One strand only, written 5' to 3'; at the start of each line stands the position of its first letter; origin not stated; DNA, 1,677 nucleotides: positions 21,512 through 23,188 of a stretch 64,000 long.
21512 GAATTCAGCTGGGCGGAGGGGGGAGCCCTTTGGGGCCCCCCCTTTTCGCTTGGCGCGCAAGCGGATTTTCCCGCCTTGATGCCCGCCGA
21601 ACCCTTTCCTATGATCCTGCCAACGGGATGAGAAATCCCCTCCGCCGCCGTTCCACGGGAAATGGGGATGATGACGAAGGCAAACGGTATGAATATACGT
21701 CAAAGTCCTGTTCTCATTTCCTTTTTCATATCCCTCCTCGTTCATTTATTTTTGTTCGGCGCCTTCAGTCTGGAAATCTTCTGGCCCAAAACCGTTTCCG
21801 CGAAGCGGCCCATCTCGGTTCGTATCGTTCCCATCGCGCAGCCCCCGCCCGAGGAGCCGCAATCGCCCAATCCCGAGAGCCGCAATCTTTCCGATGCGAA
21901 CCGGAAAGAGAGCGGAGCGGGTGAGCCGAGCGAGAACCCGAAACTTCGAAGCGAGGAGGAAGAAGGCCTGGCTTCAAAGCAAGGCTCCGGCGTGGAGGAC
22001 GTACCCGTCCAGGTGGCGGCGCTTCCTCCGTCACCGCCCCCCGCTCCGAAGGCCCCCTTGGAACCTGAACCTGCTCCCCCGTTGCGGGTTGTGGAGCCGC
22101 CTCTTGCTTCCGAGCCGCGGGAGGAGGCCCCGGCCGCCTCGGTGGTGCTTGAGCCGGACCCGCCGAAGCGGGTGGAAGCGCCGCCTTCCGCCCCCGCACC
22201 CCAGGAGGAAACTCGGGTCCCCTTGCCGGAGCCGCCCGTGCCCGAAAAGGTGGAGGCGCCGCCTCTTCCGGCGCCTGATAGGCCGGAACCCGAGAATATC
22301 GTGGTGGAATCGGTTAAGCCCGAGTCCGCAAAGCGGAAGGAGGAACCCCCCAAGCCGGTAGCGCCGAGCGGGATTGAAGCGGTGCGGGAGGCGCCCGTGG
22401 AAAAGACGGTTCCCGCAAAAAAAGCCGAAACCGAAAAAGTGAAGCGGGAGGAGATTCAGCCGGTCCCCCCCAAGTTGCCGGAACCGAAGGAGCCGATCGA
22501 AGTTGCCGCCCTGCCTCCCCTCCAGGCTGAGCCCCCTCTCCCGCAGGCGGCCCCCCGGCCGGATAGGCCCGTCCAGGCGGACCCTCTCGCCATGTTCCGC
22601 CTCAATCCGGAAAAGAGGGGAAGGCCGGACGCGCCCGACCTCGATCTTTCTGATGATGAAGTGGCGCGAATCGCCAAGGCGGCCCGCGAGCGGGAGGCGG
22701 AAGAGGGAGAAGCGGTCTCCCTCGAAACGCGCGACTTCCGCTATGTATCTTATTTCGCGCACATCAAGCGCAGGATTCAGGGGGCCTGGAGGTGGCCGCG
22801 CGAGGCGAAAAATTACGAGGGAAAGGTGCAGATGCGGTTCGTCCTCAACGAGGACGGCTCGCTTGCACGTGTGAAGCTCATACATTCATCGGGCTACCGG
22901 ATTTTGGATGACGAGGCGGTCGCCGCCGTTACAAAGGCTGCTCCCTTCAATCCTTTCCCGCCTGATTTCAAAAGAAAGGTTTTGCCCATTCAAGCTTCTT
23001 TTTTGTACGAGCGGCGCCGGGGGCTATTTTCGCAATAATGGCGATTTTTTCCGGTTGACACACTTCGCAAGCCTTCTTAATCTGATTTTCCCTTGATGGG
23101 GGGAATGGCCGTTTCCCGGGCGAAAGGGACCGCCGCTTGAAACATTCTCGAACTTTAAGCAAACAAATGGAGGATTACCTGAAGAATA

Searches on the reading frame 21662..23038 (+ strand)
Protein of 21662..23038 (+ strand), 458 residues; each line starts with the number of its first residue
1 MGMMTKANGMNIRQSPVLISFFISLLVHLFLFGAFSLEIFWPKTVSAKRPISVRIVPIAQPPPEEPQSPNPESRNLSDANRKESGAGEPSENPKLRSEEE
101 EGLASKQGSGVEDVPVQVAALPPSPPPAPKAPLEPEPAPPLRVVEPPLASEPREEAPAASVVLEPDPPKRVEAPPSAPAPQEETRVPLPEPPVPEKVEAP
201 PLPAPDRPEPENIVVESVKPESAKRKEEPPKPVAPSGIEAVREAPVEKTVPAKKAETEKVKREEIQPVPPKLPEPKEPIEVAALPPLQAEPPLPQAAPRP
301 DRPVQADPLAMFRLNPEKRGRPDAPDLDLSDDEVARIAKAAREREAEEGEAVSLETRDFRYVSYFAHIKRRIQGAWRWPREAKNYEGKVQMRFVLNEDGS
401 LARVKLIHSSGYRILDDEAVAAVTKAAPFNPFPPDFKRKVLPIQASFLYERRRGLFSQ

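Call 47: find_encoding_contigs(protein=window:21662-23038:+, flank=10000, max_places=1)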
Protein window:21662-23038:+ (458 aa): no gene with exactly this product is on record in the collection.
